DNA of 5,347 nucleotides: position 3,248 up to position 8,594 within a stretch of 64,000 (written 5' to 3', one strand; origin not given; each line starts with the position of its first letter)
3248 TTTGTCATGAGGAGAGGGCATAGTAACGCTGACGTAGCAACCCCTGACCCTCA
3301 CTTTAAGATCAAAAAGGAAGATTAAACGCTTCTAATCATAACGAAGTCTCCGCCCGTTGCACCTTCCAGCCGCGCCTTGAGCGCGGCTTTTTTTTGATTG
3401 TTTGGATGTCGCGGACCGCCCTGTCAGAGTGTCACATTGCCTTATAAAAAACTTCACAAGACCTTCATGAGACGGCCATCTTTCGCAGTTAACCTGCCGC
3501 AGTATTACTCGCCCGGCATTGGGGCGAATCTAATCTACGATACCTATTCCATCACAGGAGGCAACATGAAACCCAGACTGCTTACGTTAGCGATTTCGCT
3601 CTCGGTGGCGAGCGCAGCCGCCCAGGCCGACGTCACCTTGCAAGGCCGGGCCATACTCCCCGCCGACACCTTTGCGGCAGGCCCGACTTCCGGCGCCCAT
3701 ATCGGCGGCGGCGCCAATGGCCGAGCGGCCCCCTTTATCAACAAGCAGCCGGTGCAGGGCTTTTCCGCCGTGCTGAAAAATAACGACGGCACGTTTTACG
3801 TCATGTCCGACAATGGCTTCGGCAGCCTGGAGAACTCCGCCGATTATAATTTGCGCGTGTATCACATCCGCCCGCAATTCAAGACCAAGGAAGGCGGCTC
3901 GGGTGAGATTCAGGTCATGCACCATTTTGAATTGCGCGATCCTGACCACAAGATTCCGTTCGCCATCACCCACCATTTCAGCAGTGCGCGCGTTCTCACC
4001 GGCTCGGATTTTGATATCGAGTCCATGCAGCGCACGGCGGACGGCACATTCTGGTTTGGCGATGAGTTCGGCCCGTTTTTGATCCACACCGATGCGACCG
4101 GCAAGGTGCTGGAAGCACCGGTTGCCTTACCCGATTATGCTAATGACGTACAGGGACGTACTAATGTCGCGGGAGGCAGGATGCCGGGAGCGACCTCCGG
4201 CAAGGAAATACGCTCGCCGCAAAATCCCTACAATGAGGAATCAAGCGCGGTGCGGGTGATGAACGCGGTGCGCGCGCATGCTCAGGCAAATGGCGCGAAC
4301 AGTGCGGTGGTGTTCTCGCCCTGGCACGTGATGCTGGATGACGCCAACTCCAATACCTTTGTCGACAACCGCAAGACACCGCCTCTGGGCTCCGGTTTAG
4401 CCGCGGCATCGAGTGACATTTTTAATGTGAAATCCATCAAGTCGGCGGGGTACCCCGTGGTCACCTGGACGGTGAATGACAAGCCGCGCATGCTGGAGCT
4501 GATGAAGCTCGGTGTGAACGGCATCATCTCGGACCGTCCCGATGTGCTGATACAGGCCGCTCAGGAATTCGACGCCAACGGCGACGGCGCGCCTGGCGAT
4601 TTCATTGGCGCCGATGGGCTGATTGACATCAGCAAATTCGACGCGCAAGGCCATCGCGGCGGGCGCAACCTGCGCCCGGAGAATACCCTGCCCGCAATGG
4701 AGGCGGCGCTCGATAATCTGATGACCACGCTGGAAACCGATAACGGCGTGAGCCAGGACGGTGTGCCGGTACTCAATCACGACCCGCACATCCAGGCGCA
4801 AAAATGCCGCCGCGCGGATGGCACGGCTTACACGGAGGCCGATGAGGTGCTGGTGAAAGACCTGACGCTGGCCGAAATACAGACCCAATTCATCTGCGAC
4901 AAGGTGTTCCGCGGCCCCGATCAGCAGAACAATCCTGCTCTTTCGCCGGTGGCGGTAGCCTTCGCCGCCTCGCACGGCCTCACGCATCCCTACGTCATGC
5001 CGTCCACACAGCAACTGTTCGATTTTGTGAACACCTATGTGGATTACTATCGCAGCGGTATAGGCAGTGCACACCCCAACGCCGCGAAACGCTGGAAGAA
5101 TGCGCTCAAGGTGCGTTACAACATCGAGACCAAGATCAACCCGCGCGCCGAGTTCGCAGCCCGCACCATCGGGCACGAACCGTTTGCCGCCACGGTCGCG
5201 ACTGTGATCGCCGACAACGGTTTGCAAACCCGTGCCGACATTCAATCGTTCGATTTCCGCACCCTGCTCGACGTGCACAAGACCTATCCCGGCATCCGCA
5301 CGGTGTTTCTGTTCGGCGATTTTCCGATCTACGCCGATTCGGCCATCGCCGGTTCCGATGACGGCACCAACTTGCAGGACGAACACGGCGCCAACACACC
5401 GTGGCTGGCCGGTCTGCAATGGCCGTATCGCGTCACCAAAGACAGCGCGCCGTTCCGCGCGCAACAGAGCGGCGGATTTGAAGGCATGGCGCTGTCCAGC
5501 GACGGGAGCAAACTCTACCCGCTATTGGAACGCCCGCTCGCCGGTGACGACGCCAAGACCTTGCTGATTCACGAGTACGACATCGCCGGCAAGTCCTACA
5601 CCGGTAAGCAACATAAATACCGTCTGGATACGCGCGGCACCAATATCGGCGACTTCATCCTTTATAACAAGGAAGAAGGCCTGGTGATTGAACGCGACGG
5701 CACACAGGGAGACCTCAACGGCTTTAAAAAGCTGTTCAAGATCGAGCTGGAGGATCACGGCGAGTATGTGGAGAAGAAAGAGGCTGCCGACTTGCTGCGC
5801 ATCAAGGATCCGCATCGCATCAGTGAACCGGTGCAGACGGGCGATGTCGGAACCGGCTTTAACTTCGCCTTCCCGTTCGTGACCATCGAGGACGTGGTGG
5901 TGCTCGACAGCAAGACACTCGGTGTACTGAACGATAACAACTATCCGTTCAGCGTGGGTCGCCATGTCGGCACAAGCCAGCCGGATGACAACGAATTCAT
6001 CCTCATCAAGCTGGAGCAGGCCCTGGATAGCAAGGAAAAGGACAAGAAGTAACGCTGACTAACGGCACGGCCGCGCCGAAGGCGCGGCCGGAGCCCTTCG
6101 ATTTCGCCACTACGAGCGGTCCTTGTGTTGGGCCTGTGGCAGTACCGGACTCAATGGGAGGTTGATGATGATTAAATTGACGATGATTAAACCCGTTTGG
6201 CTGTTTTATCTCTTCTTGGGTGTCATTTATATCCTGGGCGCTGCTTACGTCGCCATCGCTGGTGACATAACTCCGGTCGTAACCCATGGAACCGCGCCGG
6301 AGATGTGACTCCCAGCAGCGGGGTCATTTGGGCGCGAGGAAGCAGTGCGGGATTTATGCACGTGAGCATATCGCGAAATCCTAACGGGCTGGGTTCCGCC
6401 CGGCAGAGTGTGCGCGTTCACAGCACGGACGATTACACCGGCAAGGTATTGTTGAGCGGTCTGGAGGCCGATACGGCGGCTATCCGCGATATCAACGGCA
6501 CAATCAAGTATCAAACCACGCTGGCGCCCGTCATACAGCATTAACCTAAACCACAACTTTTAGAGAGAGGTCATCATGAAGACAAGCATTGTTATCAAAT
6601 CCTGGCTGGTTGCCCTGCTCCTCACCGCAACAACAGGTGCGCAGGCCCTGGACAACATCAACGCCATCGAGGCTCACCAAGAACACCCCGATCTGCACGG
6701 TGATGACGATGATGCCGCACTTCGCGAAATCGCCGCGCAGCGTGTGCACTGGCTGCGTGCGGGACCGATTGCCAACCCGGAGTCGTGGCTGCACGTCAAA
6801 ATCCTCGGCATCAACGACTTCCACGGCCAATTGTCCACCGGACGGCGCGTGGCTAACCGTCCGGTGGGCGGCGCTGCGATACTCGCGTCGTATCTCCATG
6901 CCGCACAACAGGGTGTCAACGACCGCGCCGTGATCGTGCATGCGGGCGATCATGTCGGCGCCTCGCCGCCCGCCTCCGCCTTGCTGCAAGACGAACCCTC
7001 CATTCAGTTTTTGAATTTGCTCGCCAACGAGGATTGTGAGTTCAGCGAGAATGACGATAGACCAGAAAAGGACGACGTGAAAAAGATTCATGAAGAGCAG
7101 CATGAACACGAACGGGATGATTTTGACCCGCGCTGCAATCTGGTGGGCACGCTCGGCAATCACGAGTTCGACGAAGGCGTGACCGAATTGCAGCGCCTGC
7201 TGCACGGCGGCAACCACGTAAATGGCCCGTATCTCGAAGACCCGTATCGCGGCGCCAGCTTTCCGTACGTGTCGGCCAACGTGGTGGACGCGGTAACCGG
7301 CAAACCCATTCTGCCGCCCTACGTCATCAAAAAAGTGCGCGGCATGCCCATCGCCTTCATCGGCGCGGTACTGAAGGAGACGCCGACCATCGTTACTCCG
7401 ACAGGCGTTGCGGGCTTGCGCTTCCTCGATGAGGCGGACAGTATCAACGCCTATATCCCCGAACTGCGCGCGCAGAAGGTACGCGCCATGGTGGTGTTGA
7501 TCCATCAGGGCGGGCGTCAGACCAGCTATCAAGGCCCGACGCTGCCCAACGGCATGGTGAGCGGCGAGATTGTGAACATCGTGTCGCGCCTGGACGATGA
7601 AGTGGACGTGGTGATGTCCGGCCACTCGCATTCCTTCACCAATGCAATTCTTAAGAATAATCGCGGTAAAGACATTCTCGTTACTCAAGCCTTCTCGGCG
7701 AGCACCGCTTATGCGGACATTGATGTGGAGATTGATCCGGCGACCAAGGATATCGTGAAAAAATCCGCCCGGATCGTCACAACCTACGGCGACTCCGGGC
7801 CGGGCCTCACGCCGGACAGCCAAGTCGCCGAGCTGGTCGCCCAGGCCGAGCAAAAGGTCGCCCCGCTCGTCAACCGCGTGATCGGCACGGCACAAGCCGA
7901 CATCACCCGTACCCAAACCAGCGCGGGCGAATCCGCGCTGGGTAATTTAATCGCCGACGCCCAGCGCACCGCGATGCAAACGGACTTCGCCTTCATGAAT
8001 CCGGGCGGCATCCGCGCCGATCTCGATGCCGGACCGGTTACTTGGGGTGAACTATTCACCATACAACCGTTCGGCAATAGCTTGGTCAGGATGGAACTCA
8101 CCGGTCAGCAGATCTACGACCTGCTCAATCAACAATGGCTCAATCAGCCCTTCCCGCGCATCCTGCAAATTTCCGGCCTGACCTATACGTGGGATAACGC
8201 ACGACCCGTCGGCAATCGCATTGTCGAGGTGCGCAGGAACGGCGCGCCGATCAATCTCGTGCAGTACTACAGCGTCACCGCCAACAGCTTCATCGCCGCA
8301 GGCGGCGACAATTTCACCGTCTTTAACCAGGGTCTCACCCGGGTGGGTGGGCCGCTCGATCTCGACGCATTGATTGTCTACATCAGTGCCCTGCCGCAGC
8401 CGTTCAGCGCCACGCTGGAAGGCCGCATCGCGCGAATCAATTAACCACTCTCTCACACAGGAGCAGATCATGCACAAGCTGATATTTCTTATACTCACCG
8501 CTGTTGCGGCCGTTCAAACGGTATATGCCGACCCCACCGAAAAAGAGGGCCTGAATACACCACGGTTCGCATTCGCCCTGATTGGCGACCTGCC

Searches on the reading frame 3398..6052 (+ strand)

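Call 41: search_protein_families(library=ncbifam, proteins=[window:3398-6052:+], max_evalue=1e-10)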
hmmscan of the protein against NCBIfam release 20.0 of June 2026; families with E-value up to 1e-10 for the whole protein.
window:3398-6052:+ (884 aa): 1 family
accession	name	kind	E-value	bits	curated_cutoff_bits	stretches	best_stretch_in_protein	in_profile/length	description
NF006989.0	PRK09454.1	equivalog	1.7e-16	60.4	264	0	343-388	203-248/251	glycerophosphodiester phosphodiesterase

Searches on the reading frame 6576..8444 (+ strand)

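Call 41: search_protein_families(library=ncbifam, proteins=[window:6576-8444:+], max_evalue=1e-10)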
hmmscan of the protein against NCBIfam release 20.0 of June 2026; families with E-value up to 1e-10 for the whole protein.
window:6576-8444:+ (622 aa): 11 families
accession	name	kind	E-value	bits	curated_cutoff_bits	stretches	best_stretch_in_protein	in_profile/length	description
NF006936.0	PRK09419.1-3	equivalog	2.9e-102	343.2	2542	1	190-620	786-1194/1212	multifunctional 2',3'-cyclic-nucleotide 2'-phosphodiesterase/3'-nucleotidase/5'-nucleotidase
NF047875.1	5nuc_LPXTG_Strp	exception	4.7e-87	293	1050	2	191-604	122-550/684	surface-anchored 5'-nucleotidase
NF006934.0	PRK09419.1-1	subfamily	1.1e-54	185.5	1646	1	219-581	717-1065/1174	multifunctional 2',3'-cyclic-nucleotide 2'-phosphodiesterase/3'-nucleotidase/5'-nucleotidase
NF007109.1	PRK09558.1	equivalog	1.5e-40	139.5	600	2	409-604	340-536/550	bifunctional UDP-sugar hydrolase/5'-nucleotidase UshA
NF006937.0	PRK09419.1-4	equivalog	2e-29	101.7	2554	1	341-586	865-1120/1411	multifunctional 2',3'-cyclic-nucleotide 2'-phosphodiesterase/3'-nucleotidase/5'-nucleotidase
NF040549.1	Nt5e_LPXTG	exception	2e-27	95.8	1050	1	192-593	172-586/731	cell surface ecto-5'-nucleotidase Nt5e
NF006935.0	PRK09419.1-2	equivalog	3.7e-23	81.2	2801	1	192-618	737-1173/1445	multifunctional 2',3'-cyclic-nucleotide 2'-phosphodiesterase/3'-nucleotidase/5'-nucleotidase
TIGR04486.1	thiosulf_SoxB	equivalog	1.7e-19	69.5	550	1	228-573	192-520/556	thiosulfohydrolase SoxB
TIGR01530.1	nadN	equivalog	1.6e-14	53.4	436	0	465-584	391-521/550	NAD nucleotidase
TIGR01390.1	CycNucDiestase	equivalog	3.8e-14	52.1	883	1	190-368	90-255/626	2',3'-cyclic-nucleotide 2'-phosphodiesterase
NF006938.0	PRK09420.1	equivalog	7.9e-14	51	486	1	190-463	112-384/648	bifunctional 2',3'-cyclic-nucleotide 2'-phosphodiesterase/3'-nucleotidase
